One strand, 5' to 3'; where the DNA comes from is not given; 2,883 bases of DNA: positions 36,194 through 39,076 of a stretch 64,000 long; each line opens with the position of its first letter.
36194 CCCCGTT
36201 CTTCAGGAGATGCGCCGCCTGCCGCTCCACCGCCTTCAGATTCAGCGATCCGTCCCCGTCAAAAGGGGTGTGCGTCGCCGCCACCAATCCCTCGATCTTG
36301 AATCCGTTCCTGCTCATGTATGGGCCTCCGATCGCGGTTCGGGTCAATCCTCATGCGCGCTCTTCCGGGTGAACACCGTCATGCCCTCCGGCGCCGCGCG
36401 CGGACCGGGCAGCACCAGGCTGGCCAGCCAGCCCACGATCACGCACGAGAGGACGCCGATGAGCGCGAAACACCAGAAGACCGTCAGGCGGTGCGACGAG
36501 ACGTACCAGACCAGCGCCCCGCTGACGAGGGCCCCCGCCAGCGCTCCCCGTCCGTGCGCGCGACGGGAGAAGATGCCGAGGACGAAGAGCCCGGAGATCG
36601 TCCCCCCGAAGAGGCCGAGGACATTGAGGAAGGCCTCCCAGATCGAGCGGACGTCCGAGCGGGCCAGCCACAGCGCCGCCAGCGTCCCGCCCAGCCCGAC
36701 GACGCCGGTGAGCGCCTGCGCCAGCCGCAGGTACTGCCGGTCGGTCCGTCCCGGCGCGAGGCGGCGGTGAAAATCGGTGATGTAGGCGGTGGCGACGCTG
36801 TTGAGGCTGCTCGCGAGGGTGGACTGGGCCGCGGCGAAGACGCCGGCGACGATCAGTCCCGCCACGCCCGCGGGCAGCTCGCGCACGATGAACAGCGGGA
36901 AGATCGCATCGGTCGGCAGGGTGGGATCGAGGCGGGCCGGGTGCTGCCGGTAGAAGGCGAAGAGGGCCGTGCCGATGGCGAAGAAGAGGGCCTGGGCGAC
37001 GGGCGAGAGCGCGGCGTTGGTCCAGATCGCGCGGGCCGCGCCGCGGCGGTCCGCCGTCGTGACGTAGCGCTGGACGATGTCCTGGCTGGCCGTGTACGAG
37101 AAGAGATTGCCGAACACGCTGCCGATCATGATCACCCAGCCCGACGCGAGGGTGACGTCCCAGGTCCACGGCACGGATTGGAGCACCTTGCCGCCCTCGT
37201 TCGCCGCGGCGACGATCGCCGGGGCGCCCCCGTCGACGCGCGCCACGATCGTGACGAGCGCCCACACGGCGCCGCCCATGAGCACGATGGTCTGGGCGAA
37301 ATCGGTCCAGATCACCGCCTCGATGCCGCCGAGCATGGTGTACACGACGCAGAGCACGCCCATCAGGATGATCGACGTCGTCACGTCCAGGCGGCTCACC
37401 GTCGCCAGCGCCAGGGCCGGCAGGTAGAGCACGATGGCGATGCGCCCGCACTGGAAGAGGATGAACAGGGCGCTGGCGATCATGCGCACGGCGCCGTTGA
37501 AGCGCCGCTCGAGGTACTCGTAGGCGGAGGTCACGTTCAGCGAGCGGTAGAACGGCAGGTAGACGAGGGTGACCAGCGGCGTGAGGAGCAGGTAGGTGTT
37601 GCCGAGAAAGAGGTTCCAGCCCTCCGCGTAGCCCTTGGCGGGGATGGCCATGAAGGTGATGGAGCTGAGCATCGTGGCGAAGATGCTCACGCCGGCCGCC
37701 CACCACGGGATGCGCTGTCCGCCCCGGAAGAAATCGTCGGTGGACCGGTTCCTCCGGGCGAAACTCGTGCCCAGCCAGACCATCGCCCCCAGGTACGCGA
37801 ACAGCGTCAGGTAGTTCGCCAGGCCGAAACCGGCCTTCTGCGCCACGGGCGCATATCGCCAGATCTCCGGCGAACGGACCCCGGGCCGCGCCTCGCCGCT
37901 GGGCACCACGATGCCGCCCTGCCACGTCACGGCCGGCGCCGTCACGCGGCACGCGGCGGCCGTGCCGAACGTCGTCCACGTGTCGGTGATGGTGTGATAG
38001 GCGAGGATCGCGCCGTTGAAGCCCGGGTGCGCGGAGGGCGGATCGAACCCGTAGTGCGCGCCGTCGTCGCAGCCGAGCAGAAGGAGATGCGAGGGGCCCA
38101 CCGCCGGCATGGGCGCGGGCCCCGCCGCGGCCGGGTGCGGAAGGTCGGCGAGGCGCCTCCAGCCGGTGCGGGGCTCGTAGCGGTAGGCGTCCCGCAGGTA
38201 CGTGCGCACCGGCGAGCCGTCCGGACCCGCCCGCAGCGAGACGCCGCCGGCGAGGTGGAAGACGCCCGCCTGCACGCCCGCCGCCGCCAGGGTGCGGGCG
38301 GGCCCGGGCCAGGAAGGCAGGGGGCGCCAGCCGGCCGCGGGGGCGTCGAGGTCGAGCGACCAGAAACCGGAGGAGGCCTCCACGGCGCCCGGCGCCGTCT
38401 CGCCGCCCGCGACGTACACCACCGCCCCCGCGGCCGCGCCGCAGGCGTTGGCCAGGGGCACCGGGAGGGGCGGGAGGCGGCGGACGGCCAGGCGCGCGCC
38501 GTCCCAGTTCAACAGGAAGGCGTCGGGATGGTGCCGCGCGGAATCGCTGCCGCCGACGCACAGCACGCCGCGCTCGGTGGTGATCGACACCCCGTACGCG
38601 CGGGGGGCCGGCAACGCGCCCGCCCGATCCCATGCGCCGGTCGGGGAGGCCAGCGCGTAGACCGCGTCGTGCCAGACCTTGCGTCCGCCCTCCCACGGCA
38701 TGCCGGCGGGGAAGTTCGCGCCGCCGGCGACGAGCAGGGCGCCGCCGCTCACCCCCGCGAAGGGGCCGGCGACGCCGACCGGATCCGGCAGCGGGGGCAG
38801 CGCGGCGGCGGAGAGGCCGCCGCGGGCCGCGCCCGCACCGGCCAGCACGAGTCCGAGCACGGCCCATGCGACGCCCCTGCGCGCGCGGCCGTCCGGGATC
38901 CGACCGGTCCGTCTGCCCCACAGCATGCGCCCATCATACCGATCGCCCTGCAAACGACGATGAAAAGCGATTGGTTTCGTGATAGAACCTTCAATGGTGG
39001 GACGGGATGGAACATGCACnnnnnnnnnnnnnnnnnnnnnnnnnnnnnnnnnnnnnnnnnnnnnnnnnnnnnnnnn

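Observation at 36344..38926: Single polypeptide fusing a Kelch beta-propeller mutarotase-like domain to a sodium:solute symporter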

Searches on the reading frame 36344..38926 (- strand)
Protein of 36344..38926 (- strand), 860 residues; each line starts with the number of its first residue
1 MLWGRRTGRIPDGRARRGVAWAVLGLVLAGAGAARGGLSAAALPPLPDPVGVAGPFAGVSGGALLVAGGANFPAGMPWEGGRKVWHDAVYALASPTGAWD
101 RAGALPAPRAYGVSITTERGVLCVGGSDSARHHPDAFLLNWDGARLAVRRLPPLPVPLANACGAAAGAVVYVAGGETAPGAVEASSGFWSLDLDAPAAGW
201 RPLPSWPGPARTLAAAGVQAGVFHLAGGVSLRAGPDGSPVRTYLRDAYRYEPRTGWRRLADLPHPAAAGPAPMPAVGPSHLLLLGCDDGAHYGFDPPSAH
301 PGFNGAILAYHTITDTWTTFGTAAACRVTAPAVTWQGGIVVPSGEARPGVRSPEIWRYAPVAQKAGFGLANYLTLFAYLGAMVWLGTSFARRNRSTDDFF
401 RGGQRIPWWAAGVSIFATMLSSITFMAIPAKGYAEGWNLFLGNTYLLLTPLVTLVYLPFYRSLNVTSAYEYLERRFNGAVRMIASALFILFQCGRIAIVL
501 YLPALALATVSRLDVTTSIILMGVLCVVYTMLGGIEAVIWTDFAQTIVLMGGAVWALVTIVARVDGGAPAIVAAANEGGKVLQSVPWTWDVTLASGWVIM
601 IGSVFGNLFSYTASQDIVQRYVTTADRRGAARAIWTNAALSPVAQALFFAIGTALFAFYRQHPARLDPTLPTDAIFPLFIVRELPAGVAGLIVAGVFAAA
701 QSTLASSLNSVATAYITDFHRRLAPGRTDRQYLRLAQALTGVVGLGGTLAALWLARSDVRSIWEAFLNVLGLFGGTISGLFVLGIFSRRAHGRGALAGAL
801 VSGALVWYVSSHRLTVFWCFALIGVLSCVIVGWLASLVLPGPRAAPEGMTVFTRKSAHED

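Call 5: search_protein_families(library=pfam, proteins=[window:36344-38926:-], max_evalue=0.01)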
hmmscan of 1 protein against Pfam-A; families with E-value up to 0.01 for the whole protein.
window:36344-38926:- (860 aa): 4 families
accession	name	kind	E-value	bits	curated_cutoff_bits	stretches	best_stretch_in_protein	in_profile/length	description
PF00474.23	SSF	-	2.1e-38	132.7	22.8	1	399-801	1-405/406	Sodium:solute symporter family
PF24996.1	NANM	-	1.1e-34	120.3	45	3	51-148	245-350/350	N-acetylneuraminate epimerase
PF13415.12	Kelch_3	-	0.0023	18.5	22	0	169-215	3-44/48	Galactose oxidase, central domain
PF24681.1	Kelch_KLHDC2_KLHL20_DRC7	-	0.0026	17.5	50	0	57-141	109-186/221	KLHDC2/KLHL20/DRC7 Kelch-repeats domain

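Call 6: search_protein_families(library=ncbifam, proteins=[window:36344-38926:-], max_evalue=0.01)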
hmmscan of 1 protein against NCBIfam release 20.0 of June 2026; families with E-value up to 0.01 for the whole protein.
window:36344-38926:- (860 aa): 12 families
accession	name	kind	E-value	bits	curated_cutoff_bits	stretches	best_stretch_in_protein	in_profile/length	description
TIGR00813.1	sss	superfamily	6e-63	213.3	184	1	399-801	1-410/411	sodium/solute symporter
TIGR03548.1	mutarot_permut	subfamily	2.6e-38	132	243.2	1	50-261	2-203/323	cyclically-permuted mutarotase family protein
NF010730.0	PRK14131.1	subfamily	4.4e-36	124.4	416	3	49-149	275-383/384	N-acetylneuraminate epimerase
NF007790.0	PRK10484.1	equivalog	3.7e-32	111.9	401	1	376-816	13-457/527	solute:sodium symporter family transporter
TIGR03547.1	muta_rot_YjhT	subfamily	5e-31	108.1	256.35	3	50-131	246-334/346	YjhT family mutarotase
TIGR02121.1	Na_Pro_sym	equivalog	4.2e-22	78.5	515.5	1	372-839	4-465/488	sodium/proline symporter PutP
TIGR03648.1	Na_symport_lg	subfamily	1.7e-16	59.8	320.75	2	380-562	8-192/547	VC_2705 family sodium/solute symporter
TIGR02119.1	panF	equivalog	3.2e-16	59.4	328.05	1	375-835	7-460/471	sodium/pantothenate symporter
NF006903.2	PRK09395.1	subfamily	5.2e-09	35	750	1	374-669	40-335/552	cation/acetate symporter ActP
TIGR02711.1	symport_actP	equivalog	2.5e-08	33.1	1099.25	1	378-652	41-315/549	cation/acetate symporter ActP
NF009135.0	PRK12488.1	subfamily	2.1e-06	26.6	850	1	386-802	49-468/549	cation/acetate symporter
NF058657.1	MncbAcdTpMctC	equivalog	7.5e-05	21.4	670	1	382-578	19-221/527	monocarboxylic acid transporter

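Call 14: find_homologous_proteins(query=window:36344-38926:-, max_evalue=1e-10)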
Query window:36344-38926:- (860 aa): 3675 proteins with E <= 1e-10 among 8000 candidates; the best 120 are listed.
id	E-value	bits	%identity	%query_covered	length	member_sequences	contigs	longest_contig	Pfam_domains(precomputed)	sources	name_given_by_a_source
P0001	0.0e+0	1901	99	100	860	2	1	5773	PF24996.1,PF00474.24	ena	-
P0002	0.0e+0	1265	68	98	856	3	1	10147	PF24996.1,PF13964.13,PF24681.2,PF13415.13,PF01344.32,PF00474.24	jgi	jgi:solute:Na+ symporter, SSS family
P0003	0.0e+0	1262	69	95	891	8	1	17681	PF24996.1,PF24681.2,PF00474.24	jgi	-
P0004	0.0e+0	1260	69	95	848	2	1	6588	PF24996.1,PF13964.13,PF24681.2,PF13415.13,PF01344.32,PF00474.24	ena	-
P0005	0.0e+0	1256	68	95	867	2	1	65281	PF24996.1,PF24681.2,PF00474.24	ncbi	-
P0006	0.0e+0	1247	67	96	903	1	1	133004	PF24996.1,PF13964.13,PF24681.2,PF13415.13,PF01344.32,PF00474.24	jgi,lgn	jgi:SSS family solute:Na+ symporter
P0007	0.0e+0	1243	70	93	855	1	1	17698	PF24996.1,PF07646.22,PF00474.24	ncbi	-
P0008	0.0e+0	1242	67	95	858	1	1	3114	PF24996.1,PF13964.13,PF24681.2,PF13415.13,PF01344.32,PF00474.24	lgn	-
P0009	0.0e+0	1239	68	95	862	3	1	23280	PF24996.1,PF24681.2,PF00474.24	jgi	jgi:SSS family transporter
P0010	0.0e+0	1236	66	98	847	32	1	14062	PF24996.1,PF07646.22,PF13964.13,PF24681.2,PF13415.13,PF01344.32,PF00474.24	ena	-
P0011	0.0e+0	1233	69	95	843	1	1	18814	PF24996.1,PF13964.13,PF24681.2,PF13415.13,PF01344.32,PF00474.24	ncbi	-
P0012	0.0e+0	1227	66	97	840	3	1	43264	PF24996.1,PF07646.22,PF13964.13,PF24681.2,PF13415.13,PF01344.32,PF00474.24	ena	-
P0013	0.0e+0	1223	66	97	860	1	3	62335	PF24996.1,PF24681.2,PF13415.13,PF01344.32,PF00474.24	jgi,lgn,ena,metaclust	metaclust:\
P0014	0.0e+0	1220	67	94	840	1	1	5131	PF24996.1,PF13964.13,PF24681.2,PF13415.13,PF01344.32,PF00474.24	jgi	jgi:SSS family transporter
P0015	0.0e+0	1218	67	97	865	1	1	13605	PF24996.1,PF13964.13,PF24681.2,PF13415.13,PF01344.32,PF00474.24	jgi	jgi:solute:Na+ symporter, SSS family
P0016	0.0e+0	1207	66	96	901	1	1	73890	PF24996.1,PF13964.13,PF24681.2,PF13415.13,PF01344.32,PF00474.24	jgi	-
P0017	0.0e+0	1203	66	96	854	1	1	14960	PF24996.1,PF13964.13,PF24681.2,PF13415.13,PF01344.32,PF00474.24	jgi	jgi:SSS family transporter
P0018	0.0e+0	1196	64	98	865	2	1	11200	PF24996.1,PF24681.2,PF13415.13,PF00474.24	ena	-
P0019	0.0e+0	1195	67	94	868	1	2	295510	PF24996.1,PF24681.2,PF13415.13,PF01344.32,PF00474.24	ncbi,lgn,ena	-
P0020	0.0e+0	1191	66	96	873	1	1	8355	PF24996.1,PF13964.13,PF24681.2,PF13415.13,PF01344.32,PF00474.24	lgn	-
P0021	0.0e+0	1189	64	95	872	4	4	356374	PF24996.1,PF00474.24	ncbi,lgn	-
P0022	0.0e+0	1185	65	95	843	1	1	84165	PF24996.1,PF13964.13,PF24681.2,PF13415.13,PF00474.24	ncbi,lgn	-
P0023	0.0e+0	1177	64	98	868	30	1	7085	PF24996.1,PF24681.2,PF13415.13,PF01344.32,PF00474.24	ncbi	-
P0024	0.0e+0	1176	64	97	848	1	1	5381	PF24996.1,PF13964.13,PF24681.2,PF13415.13,PF24981.2,PF01344.32,PF00474.24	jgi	jgi:SSS family transporter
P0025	0.0e+0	1176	65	95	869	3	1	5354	PF24996.1,PF00474.24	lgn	-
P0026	0.0e+0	1167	65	93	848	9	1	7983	PF24996.1,PF13964.13,PF24681.2,PF13415.13,PF01344.32,PF00474.24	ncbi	-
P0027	0.0e+0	1165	66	93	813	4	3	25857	PF24996.1,PF13964.13,PF24681.2,PF13415.13,PF01344.32,PF00474.24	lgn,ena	-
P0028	0.0e+0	1164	63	95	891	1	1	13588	PF24996.1,PF13964.13,PF24681.2,PF13415.13,PF24981.2,PF01344.32,PF00474.24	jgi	-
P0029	0.0e+0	1163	61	98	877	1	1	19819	PF24996.1,PF13964.13,PF24681.2,PF13415.13,PF01344.32,PF00474.24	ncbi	ncbi:MAG: sodium/solute symporter [Verrucomicrobiota bacterium]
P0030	0.0e+0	1161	65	94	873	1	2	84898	PF24996.1,PF13964.13,PF24681.2,PF13415.13,PF01344.32,PF00474.24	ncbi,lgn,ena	-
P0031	0.0e+0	1159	64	97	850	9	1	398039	PF24996.1,PF13964.13,PF00474.24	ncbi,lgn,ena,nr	ncbi:MAG: sodium/solute symporter [Verrucomicrobiales bacterium]|nr:sodium/solute symporter [Verruco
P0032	0.0e+0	1151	63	95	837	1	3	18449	PF24996.1,PF13418.13,PF13964.13,PF24681.2,PF13415.13,PF24981.2,PF01344.32,PF00474.24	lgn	-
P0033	0.0e+0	1148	63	96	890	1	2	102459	PF24996.1,PF00474.24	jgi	jgi:SSS family transporter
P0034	0.0e+0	1145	63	95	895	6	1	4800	PF24996.1,PF13964.13,PF24681.2,PF13415.13,PF24981.2,PF01344.32,PF00474.24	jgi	jgi:solute:Na+ symporter, SSS family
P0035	0.0e+0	1126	60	97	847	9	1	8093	PF24996.1,PF13964.13,PF24681.2,PF13415.13,PF00474.24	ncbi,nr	ncbi:MAG TPA: sodium/solute symporter [Candidatus Anammoximicrobium sp.]|nr:sodium/solute symporter 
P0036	0.0e+0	1124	64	95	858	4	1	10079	PF24996.1,PF24681.2,PF13415.13,PF01344.32,PF00474.24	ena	-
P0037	0.0e+0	1122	61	95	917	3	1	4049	PF24996.1,PF24681.2,PF13415.13,PF24981.2,PF01344.32,PF00474.24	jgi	jgi:solute:Na+ symporter, SSS family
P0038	0.0e+0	1116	60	97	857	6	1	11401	PF24996.1,PF13964.13,PF00474.24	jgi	-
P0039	0.0e+0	1116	60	96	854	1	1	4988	PF24996.1,PF13964.13,PF24681.2,PF13415.13,PF01344.32,PF00474.24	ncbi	ncbi:MAG: sodium:solute symporter family transporter [Planctomycetota bacterium]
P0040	0.0e+0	1108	62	95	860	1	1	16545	PF24996.1,PF24681.2,PF01344.32,PF00474.24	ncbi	-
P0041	0.0e+0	1107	59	97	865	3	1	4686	PF24996.1,PF13964.13,PF24681.2,PF13415.13,PF01344.32,PF00474.24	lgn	-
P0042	0.0e+0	1106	61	95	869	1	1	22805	PF24996.1,PF13964.13,PF24681.2,PF01344.32,PF00474.24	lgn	-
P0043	0.0e+0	1101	60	97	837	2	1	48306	PF24996.1,PF13964.13,PF24681.2,PF13415.13,PF01344.32,PF00474.24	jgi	-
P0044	0.0e+0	1100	60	95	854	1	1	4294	PF24996.1,PF13964.13,PF24681.2,PF13415.13,PF01344.32,PF00474.24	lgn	-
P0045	0.0e+0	1095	61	94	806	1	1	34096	PF24996.1,PF13964.13,PF24681.2,PF01344.32,PF00474.24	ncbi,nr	ncbi:MAG: sodium/solute symporter [Candidatus Sumerlaeia bacterium]|nr:sodium/solute symporter [Cand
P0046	0.0e+0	1090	61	96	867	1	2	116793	PF24996.1,PF13964.13,PF24681.2,PF01344.32,PF00474.24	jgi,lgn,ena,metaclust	metaclust:\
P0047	0.0e+0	1088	60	95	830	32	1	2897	PF24996.1,PF13964.13,PF00474.24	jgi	jgi:SSS family solute:Na+ symporter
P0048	0.0e+0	1087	58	98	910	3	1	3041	PF24996.1,PF13964.13,PF24681.2,PF13415.13,PF01344.32,PF00474.24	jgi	-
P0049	0.0e+0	1086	61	94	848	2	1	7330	PF24996.1,PF24681.2,PF01344.32,PF00474.24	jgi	-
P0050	0.0e+0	1086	61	93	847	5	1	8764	PF24996.1,PF00474.24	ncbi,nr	ncbi:MAG: sodium/solute symporter [Pirellulaceae bacterium]|nr:sodium/solute symporter [Pirellulacea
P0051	0.0e+0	1085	60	96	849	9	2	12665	PF24996.1,PF13964.13,PF24681.2,PF13415.13,PF00474.24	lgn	-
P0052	0.0e+0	1084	61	97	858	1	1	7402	PF24996.1,PF13964.13,PF24681.2,PF13415.13,PF01344.32,PF00474.24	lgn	-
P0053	0.0e+0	1082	58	98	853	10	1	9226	PF24996.1,PF13964.13,PF00474.24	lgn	-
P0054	0.0e+0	1080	60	95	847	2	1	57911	PF24996.1,PF00474.24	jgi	-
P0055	0.0e+0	1080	61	95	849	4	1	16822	PF24996.1,PF13964.13,PF24681.2,PF13415.13,PF01344.32,PF00474.24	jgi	jgi:SSS family transporter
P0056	0.0e+0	1075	61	95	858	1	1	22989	PF24996.1,PF24681.2,PF13415.13,PF01344.32,PF00474.24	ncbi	-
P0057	0.0e+0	1074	60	95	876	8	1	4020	PF24996.1,PF13964.13,PF24681.2,PF01344.32,PF00474.24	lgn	-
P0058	0.0e+0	1073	60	95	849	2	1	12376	PF24996.1,PF13964.13,PF24681.2,PF13415.13,PF01344.32,PF00474.24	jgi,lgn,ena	-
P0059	0.0e+0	1072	57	97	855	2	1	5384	PF24996.1,PF13964.13,PF24681.2,PF13415.13,PF00474.24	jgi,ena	-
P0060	0.0e+0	1072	58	96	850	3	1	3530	PF24996.1,PF13964.13,PF24681.2,PF13415.13,PF01344.32,PF00474.24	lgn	-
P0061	0.0e+0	1071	59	97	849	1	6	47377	PF24996.1,PF13964.13,PF24681.2,PF01344.32,PF00474.24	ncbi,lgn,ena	-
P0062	0.0e+0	1069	60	95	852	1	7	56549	PF24996.1,PF00474.24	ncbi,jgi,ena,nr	ncbi:MAG TPA: sodium/solute symporter [Verrucomicrobiota bacterium]|nr:sodium/solute symporter [Verr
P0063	0.0e+0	1065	59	97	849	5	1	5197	PF24996.1,PF13964.13,PF24681.2,PF13415.13,PF01344.32,PF00474.24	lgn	-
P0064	0.0e+0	1064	59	95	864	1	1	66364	PF24996.1,PF13964.13,PF24681.2,PF13415.13,PF01344.32,PF00474.24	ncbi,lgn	-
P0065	0.0e+0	1064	63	90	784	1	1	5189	PF24996.1,PF24681.2,PF13415.13,PF01344.32,PF00474.24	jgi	-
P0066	0.0e+0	1064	59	96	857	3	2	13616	PF24996.1,PF13964.13,PF24681.2,PF01344.32,PF00474.24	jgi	jgi:solute:Na+ symporter, SSS family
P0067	0.0e+0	1062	58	97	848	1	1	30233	PF24996.1,PF24681.2,PF13415.13,PF01344.32,PF00474.24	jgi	-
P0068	0.0e+0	1061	58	97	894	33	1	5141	PF24996.1,PF13964.13,PF24681.2,PF01344.32,PF00474.24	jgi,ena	jgi:SSS family transporter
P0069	0.0e+0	1060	59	95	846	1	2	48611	PF24996.1,PF13964.13,PF24681.2,PF13415.13,PF01344.32,PF00474.24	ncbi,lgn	-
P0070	0.0e+0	1057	59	95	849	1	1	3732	PF24996.1,PF13964.13,PF24681.2,PF13415.13,PF01344.32,PF00474.24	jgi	jgi:solute:Na+ symporter, SSS family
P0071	0.0e+0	1057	58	95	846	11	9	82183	PF24996.1,PF13964.13,PF24681.2,PF00474.24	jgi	jgi:SSS family solute:Na+ symporter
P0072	0.0e+0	1057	59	96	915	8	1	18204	PF24996.1,PF13964.13,PF24681.2,PF13415.13,PF01344.32,PF00474.24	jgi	-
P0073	0.0e+0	1057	59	96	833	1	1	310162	PF24996.1,PF13964.13,PF24681.2,PF01344.32,PF00474.24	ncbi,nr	ncbi:MAG: sodium/solute symporter [Verrucomicrobia bacterium]|nr:sodium/solute symporter [Verrucomic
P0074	0.0e+0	1047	57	96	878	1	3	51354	PF24996.1,PF00474.24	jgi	jgi:solute:Na+ symporter, SSS family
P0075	0.0e+0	1041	57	97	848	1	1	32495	PF24996.1,PF24681.2,PF13415.13,PF01344.32,PF00474.24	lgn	-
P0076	0.0e+0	1040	57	95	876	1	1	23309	PF24996.1,PF00474.24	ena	-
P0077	0.0e+0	1038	58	95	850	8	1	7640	PF24996.1,PF00474.24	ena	-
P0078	0.0e+0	1037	56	97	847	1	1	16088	PF24996.1,PF13964.13,PF24681.2,PF01344.32,PF00474.24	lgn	-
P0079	0.0e+0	1032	57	95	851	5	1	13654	PF24996.1,PF13964.13,PF24681.2,PF01344.32,PF00474.24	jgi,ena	-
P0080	0.0e+0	1031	57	95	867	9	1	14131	PF24996.1,PF13964.13,PF24681.2,PF00474.24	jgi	jgi:solute:Na+ symporter, SSS family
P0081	0.0e+0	1027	56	97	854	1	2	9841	PF24996.1,PF13964.13,PF24681.2,PF13415.13,PF01344.32,PF00474.24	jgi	jgi:SSS family solute:Na+ symporter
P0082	0.0e+0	1022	57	97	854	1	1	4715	PF24996.1,PF13964.13,PF24681.2,PF13415.13,PF01344.32,PF00474.24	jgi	jgi:solute:Na+ symporter, SSS family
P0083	0.0e+0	1020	57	96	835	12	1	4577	PF24996.1,PF13964.13,PF24681.2,PF00474.24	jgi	jgi:SSS family transporter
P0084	0.0e+0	1017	56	97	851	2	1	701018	PF24996.1,PF13964.13,PF00474.24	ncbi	-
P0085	1.4e-298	1011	57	95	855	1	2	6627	PF24996.1,PF13964.13,PF24681.2,PF13415.13,PF01344.32,PF00474.24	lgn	-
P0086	6.6e-298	1009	56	95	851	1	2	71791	PF24996.1,PF13964.13,PF24681.2,PF00474.24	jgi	jgi:solute:Na+ symporter, SSS family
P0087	4.7e-296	1003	73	71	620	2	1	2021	PF24996.1,PF00474.24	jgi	jgi:SSS family transporter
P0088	8.5e-296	1002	56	96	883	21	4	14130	PF24996.1,PF13964.13,PF24681.2,PF13415.13,PF01344.32,PF00474.24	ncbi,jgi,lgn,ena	jgi:SSS family transporter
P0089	1.1e-295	1002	55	98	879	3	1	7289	PF24996.1,PF24681.2,PF13415.13,PF01344.32,PF00474.24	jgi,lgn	-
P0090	4.2e-295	1000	56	95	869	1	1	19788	PF24996.1,PF24681.2,PF13415.13,PF01344.32,PF00474.24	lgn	-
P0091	2.2e-294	997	58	95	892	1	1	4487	PF24996.1,PF24681.2,PF13415.13,PF01344.32,PF00474.24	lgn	-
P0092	9.2e-294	995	55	97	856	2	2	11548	PF24996.1,PF13415.13,PF00474.24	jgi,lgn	jgi:SSS family transporter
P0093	1.5e-293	995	55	95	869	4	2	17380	PF24996.1,PF13964.13,PF24681.2,PF13415.13,PF01344.32,PF00474.24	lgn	-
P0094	3.8e-293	993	54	95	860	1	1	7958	PF24996.1,PF13964.13,PF24681.2,PF00474.24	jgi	jgi:SSS family solute:Na+ symporter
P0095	1.0e-292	992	56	95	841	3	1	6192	PF24996.1,PF07646.22,PF13964.13,PF24681.2,PF13415.13,PF01344.32,PF00474.24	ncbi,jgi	jgi:solute:Na+ symporter, SSS family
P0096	1.1e-291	988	56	96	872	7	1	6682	PF24996.1,PF13964.13,PF24681.2,PF13415.13,PF01344.32,PF00474.24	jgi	jgi:SSS family transporter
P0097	4.6e-291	986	54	95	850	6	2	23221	PF24996.1,PF13964.13,PF24681.2,PF00474.24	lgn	-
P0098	2.4e-289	981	55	95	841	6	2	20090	PF24996.1,PF07646.22,PF13964.13,PF24681.2,PF13415.13,PF01344.32,PF00474.24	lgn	-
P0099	7.2e-289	979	54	96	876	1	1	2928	PF24996.1,PF13964.13,PF24681.2,PF13415.13,PF00474.24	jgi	jgi:solute:Na+ symporter, SSS family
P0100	7.8e-289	979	55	95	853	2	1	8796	PF24996.1,PF07646.22,PF13418.13,PF24681.2,PF13415.13,PF24981.2,PF01344.32,PF00474.24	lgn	-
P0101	1.9e-288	978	56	95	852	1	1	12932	PF24996.1,PF07646.22,PF13964.13,PF24681.2,PF13415.13,PF01344.32,PF00474.24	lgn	-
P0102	6.2e-288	976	53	96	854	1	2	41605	PF24996.1,PF13964.13,PF24681.2,PF13415.13,PF01344.32,PF00474.24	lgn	-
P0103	2.3e-286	971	54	95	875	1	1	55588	PF24996.1,PF07646.22,PF13964.13,PF24681.2,PF13415.13,PF01344.32,PF00474.24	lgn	-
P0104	3.2e-286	970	52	97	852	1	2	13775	PF24996.1,PF13964.13,PF24681.2,PF13415.13,PF00474.24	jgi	-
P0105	1.3e-285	968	55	95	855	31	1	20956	PF24996.1,PF07646.22,PF13964.13,PF24681.2,PF13415.13,PF01344.32,PF00474.24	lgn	-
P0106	6.9e-285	966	56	95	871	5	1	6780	PF24996.1,PF24681.2,PF00474.24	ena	-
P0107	9.6e-285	965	54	95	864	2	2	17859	PF24996.1,PF07646.22,PF13418.13,PF13964.13,PF24681.2,PF13854.13,PF13415.13,PF24981.2,PF01344.32,PF00474.24,PF25210.2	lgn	-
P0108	3.6e-284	964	55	94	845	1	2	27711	PF24996.1,PF13964.13,PF24681.2,PF13415.13,PF01344.32,PF00474.24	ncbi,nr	ncbi:MAG: sodium/solute symporter [Verrucomicrobia bacterium]|nr:sodium/solute symporter [Verrucomic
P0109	1.0e-283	962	54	96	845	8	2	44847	PF24996.1,PF13964.13,PF24681.2,PF13415.13,PF01344.32,PF00474.24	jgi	jgi:solute:Na+ symporter, SSS family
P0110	2.1e-283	961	56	94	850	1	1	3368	PF24996.1,PF13964.13,PF24681.2,PF13415.13,PF00474.24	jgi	jgi:solute:Na+ symporter, SSS family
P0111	3.6e-283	960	54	97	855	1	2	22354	PF24996.1,PF24681.2,PF13415.13,PF01344.32,PF00474.24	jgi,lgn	-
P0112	3.8e-282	957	53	95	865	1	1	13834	PF24996.1,PF24681.2,PF00474.24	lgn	-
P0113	4.6e-282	957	54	96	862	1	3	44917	PF24996.1,PF13964.13,PF24681.2,PF13415.13,PF24981.2,PF00474.24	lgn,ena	-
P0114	5.4e-281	953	56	94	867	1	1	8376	PF24996.1,PF13964.13,PF24681.2,PF13415.13,PF01344.32,PF00474.24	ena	-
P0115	2.3e-280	951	55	97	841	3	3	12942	PF24996.1,PF13964.13,PF24681.2,PF13415.13,PF01344.32,PF00474.24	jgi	jgi:SSS family transporter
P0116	5.0e-280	950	52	94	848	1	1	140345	PF24996.1,PF13964.13,PF24681.2,PF13415.13,PF01344.32,PF00474.24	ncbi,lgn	-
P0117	8.0e-280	949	57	96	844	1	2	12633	PF24996.1,PF13964.13,PF00474.24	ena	-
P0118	1.4e-279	948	55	96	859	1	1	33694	PF24996.1,PF13964.13,PF24681.2,PF13415.13,PF00474.24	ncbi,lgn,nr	ncbi:MAG: sodium:solute symporter [Planctomycetota bacterium]|nr:MAG: sodium:solute symporter [Planc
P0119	1.6e-279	948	53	94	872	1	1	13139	PF24996.1,PF00474.24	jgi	jgi:SSS family solute:Na+ symporter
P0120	2.2e-279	948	55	95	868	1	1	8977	PF24996.1,PF13964.13,PF24681.2,PF13415.13,PF01344.32,PF00474.24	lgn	-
